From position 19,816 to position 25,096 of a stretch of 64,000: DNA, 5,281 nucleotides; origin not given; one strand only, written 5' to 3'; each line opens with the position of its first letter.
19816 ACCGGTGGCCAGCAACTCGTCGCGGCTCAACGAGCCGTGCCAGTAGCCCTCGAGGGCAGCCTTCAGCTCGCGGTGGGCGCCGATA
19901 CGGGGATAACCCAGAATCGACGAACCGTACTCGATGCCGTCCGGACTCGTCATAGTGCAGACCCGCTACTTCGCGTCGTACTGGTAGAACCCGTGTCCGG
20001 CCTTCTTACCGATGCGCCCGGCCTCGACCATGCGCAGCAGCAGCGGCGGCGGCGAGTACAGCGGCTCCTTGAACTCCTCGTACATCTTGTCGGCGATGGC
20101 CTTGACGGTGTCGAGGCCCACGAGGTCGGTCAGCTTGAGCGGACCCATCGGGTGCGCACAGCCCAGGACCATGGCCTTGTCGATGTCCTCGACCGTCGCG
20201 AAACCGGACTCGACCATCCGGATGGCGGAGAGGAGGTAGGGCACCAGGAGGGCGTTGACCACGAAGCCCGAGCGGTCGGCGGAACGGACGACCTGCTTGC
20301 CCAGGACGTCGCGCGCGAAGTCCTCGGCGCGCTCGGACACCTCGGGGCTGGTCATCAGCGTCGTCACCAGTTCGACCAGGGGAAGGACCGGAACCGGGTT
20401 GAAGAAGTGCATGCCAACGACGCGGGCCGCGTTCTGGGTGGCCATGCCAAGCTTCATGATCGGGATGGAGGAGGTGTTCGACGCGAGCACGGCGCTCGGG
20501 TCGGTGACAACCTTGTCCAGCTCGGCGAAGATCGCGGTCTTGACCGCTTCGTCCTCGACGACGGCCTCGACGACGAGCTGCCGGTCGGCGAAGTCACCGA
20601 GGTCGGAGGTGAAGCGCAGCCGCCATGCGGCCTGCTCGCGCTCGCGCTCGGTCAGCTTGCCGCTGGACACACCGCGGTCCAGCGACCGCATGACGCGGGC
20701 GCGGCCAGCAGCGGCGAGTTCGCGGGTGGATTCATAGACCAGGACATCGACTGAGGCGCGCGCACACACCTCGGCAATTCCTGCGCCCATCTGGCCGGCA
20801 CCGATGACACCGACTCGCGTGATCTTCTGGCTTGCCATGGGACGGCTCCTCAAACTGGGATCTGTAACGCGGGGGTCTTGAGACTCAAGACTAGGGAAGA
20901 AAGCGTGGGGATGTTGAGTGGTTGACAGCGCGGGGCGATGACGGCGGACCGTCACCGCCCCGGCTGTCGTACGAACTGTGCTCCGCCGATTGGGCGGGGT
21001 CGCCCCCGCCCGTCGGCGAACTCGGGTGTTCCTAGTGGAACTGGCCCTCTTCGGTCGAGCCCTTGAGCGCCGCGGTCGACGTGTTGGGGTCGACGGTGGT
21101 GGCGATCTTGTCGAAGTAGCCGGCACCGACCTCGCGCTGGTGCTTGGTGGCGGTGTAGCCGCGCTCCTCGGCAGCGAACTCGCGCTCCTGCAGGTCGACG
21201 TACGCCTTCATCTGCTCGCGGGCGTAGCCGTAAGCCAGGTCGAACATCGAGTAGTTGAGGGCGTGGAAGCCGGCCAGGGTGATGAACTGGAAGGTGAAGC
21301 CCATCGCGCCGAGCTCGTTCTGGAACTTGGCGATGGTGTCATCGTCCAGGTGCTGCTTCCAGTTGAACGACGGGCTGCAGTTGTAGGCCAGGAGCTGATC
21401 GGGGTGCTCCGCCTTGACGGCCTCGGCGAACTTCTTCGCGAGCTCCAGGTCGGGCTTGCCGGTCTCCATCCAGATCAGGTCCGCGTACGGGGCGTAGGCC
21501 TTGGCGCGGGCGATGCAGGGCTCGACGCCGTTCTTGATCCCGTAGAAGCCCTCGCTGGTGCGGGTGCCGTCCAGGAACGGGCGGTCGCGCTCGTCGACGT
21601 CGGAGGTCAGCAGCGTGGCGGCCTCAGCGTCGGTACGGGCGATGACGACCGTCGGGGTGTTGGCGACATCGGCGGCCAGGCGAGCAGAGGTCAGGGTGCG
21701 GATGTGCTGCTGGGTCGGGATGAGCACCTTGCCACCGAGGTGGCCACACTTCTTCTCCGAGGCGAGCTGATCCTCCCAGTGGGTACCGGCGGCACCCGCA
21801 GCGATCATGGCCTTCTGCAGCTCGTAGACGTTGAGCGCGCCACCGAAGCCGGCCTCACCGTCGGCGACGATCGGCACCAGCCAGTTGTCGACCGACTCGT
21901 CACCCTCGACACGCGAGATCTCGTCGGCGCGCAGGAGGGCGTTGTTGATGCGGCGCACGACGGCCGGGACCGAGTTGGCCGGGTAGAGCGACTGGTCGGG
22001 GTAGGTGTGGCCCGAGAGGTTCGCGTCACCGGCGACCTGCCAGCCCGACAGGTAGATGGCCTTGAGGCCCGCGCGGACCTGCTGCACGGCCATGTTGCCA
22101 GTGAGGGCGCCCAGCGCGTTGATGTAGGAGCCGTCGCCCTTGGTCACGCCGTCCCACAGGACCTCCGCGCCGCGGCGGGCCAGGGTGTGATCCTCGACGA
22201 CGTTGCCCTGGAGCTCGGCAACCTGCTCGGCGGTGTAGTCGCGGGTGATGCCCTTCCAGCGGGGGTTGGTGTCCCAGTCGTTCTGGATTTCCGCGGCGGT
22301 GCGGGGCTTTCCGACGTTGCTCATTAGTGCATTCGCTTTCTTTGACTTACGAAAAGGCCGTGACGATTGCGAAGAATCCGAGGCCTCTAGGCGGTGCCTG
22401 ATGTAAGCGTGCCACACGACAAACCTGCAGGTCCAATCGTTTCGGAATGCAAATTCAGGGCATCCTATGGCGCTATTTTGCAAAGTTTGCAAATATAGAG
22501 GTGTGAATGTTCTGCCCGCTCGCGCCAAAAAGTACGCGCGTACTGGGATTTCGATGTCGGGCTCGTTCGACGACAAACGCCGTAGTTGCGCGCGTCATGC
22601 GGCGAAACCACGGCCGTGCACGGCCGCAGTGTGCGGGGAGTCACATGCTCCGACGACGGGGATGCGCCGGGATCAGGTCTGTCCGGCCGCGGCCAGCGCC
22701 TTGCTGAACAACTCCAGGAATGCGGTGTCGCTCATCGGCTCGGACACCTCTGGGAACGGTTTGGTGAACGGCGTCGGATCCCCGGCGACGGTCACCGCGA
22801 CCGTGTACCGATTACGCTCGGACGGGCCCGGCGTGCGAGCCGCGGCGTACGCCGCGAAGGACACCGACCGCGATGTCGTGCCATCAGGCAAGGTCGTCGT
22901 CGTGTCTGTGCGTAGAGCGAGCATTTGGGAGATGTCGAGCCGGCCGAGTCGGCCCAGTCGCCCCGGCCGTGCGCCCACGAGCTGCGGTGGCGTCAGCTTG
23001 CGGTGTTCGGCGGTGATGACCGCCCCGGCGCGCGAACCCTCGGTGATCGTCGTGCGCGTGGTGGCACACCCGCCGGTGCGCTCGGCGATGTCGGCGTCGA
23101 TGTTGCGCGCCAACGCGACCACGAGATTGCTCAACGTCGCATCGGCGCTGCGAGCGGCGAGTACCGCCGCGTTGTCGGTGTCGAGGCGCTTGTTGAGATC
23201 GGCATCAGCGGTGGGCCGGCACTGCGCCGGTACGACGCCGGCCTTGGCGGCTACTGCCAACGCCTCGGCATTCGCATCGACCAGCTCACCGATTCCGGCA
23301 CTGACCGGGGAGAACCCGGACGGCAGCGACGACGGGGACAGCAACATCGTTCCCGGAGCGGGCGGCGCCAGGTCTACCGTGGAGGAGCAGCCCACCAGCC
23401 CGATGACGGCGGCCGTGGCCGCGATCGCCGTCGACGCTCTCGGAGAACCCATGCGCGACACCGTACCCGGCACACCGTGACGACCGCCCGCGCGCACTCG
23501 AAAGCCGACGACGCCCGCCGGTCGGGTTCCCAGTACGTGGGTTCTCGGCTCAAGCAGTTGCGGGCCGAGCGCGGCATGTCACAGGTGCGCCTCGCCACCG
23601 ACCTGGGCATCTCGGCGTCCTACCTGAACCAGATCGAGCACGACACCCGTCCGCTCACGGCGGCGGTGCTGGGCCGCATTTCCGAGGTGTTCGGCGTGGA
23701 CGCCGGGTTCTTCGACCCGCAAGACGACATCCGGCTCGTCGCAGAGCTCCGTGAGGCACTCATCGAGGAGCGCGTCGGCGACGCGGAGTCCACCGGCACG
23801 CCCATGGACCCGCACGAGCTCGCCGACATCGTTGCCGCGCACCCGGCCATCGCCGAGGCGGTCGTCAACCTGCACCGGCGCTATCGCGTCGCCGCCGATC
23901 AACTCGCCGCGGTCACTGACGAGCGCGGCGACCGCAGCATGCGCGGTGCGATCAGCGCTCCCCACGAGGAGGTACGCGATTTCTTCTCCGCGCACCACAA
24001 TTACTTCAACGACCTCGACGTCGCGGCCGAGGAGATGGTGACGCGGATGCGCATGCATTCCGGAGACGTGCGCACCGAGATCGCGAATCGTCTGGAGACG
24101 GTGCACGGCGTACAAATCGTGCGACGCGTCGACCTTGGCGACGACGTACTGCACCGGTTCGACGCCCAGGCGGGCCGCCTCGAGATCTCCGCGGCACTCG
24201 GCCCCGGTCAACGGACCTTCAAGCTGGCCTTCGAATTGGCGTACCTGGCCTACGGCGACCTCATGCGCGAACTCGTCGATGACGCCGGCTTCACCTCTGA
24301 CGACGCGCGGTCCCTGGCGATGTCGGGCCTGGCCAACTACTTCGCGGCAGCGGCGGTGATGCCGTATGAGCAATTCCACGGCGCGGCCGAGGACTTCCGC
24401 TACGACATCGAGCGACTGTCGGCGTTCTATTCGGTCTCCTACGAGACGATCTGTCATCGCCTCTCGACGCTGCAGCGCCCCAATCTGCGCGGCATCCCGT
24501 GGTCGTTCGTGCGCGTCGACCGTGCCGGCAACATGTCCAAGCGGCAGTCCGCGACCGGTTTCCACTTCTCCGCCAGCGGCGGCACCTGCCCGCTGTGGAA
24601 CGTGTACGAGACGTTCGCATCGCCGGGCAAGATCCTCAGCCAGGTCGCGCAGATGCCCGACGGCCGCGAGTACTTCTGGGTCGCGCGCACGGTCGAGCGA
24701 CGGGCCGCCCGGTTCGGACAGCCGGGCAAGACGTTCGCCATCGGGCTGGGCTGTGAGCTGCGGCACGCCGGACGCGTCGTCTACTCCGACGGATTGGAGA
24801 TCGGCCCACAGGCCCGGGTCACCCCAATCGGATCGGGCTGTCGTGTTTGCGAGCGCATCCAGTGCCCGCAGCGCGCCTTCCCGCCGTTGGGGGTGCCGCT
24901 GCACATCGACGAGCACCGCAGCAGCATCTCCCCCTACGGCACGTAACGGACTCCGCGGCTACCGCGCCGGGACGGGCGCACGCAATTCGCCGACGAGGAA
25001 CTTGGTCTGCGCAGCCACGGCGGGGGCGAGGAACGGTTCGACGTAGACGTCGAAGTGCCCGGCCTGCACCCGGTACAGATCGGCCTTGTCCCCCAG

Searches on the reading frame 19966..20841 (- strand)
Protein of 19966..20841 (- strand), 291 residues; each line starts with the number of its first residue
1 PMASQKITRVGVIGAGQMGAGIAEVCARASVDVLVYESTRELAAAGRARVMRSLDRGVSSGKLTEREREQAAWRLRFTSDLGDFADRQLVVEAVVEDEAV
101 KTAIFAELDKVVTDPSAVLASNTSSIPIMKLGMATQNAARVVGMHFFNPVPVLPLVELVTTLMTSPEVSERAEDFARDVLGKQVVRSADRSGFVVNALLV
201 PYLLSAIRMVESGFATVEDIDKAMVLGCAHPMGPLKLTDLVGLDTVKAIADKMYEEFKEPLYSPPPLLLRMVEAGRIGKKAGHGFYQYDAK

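Call 64: search_protein_families(library=ncbifam, proteins=[window:19966-20841:-])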
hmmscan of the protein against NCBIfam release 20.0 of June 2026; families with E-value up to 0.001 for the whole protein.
window:19966-20841:- (291 aa): 19 families
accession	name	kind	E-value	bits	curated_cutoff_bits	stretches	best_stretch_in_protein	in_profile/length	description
NF005875.0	PRK07819.1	subfamily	1.6e-158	526.6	319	1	4-288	2-286/287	3-hydroxybutyryl-CoA dehydrogenase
NF004474.0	PRK05808.1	subfamily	2.4e-92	309.2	408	1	6-288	2-282/283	3-hydroxybutyryl-CoA dehydrogenase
NF006124.0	PRK08268.1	subfamily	3e-85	287.1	508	1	3-290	3-289/507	3-hydroxyacyl-CoA dehydrogenase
NF005715.0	PRK07530.1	equivalog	1.6e-82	277.2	420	1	5-289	2-284/292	3-hydroxybutyryl-CoA dehydrogenase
TIGR02279.1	PaaC-3OHAcCoADH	equivalog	6.6e-71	239.7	669.4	1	7-290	5-287/503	3-hydroxyacyl-CoA dehydrogenase PaaH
NF006722.0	PRK09260.1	equivalog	2.5e-68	230.4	429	1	7-290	2-283/289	3-hydroxyacyl-CoA dehydrogenase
NF008363.0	PRK11154.1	equivalog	1.4e-62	211.9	869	1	4-290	306-588/708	fatty acid oxidation complex subunit alpha FadJ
NF004699.0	PRK06035.1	equivalog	7.8e-62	209.1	500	1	6-281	2-278/294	3-hydroxyacyl-CoA dehydrogenase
NF008727.0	PRK11730.1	equivalog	4e-60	203.9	870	1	4-289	310-593/717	fatty acid oxidation complex subunit alpha FadB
NF006143.0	PRK08293.1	equivalog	3.3e-53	180.9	312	1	6-289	3-288/291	3-hydroxyacyl-CoA dehydrogenase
TIGR02440.1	FadJ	equivalog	8e-51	173.1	968.45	1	4-290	301-583/699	fatty acid oxidation complex subunit alpha FadJ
TIGR02437.1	FadB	equivalog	3.5e-48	164.5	933.55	1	5-290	311-594/714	fatty acid oxidation complex subunit alpha FadB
TIGR02441.1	fa_ox_alpha_mit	equivalog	1.3e-47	162.3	964.65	1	5-290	333-615/737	fatty acid oxidation complex subunit alpha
NF042925.1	FHMPC_DH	equivalog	8.8e-46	156.6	500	1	9-289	2-281/304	5-formyl-3-hydroxy-2-methylpyridine 4-carboxylate 5-dehydrogenase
NF006125.0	PRK08269.1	equivalog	4.8e-43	147.5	427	1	5-290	3-298/334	3-hydroxybutyryl-CoA dehydrogenase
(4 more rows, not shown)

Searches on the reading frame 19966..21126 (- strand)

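Call 16: search_protein_families(library=pfam, proteins=[window:19966-21126:-])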
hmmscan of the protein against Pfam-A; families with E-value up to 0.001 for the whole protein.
window:19966-21126:- (386 aa): 3 families
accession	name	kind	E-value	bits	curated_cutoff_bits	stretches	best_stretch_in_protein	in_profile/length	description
PF02737.24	3HCDH_N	-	1.9e-55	188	22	1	105-284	2-179/180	3-hydroxyacyl-CoA dehydrogenase, NAD binding domain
PF00725.27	3HCDH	-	1e-33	116.2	22.1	1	287-383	1-97/97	3-hydroxyacyl-CoA dehydrogenase, C-terminal domain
PF03446.21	NAD_binding_2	-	0.00033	21.1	21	1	104-142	1-39/161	NAD binding domain of 6-phosphogluconate dehydrogenase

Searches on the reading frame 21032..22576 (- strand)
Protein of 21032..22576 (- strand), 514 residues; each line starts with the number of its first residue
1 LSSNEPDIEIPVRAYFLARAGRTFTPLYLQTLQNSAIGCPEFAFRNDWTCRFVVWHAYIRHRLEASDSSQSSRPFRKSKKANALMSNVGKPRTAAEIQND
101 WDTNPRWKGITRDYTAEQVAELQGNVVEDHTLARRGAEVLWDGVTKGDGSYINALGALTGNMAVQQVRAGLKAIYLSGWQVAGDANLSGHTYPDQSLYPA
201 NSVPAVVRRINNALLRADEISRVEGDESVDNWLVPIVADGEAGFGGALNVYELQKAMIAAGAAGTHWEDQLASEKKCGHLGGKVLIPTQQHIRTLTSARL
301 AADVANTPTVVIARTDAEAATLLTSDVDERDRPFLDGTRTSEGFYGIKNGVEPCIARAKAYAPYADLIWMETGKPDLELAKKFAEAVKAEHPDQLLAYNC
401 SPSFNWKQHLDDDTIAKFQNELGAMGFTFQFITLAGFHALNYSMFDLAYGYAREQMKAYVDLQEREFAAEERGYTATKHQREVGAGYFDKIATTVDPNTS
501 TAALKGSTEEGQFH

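Call 16: search_protein_families(library=pfam, proteins=[window:21032-22576:-])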
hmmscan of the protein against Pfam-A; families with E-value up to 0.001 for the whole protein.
window:21032-22576:- (514 aa): 2 families
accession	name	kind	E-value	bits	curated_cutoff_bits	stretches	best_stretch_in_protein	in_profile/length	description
PF00463.27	ICL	-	2e-99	334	26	2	94-337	2-253/526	Isocitrate lyase family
PF13714.12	PEP_mutase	-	1.1e-13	51.8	31.5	1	167-362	26-167/240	Phosphoenolpyruvate phosphomutase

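Call 64: search_protein_families(library=ncbifam, proteins=[window:21032-22321:-])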
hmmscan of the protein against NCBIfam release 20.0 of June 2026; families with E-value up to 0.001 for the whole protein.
window:21032-22321:- (429 aa): 6 families
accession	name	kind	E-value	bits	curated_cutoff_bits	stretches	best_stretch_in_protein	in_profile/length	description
NF011645.0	PRK15063.1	equivalog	1.7e-229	761.9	562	1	7-428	8-428/430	isocitrate lyase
TIGR01346.1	isocit_lyase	equivalog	1.4e-195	650.8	275.9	2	9-252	1-254/527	isocitrate lyase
NF005074.0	PRK06498.1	equivalog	5.1e-44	150.7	446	3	18-237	18-268/531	isocitrate lyase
TIGR02317.1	prpB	equivalog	8.4e-26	90.8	354.4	1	66-242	14-164/285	methylisocitrate lyase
NF008455.0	PRK11320.1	equivalog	6.5e-22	78.1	353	1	68-243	22-172/295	methylisocitrate lyase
TIGR02319.1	CPEP_Pphonmut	equivalog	3.3e-11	43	420.05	1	149-238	78-164/294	carboxyvinyl-carboxyphosphonate phosphorylmutase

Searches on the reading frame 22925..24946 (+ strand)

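Call 16: search_protein_families(library=pfam, proteins=[window:22925-24946:+])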
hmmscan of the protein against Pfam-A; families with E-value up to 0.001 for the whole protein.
window:22925-24946:+ (673 aa): 6 families
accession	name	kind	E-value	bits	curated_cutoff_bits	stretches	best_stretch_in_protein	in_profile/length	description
PF09856.14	ScfRs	-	4.2e-69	231.8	24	1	515-671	1-157/157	Short-chain fatty acyl coenzyme A regulator, C-terminal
PF06114.19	Peptidase_M78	-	6.4e-23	81.3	22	1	393-514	3-123/123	IrrE N-terminal-like domain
PF01381.28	HTH_3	-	1.7e-12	47.6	23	1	209-261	1-53/55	Helix-turn-helix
PF12844.13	HTH_19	-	7.8e-11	42.2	30.2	1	206-260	1-55/64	Helix-turn-helix domain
PF13560.12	HTH_31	-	4.3e-10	40.2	27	1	206-259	3-57/64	Helix-turn-helix domain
PF13443.12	HTH_26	-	2.7e-05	24.7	22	1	208-259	1-53/63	Cro/C1-type HTH DNA-binding domain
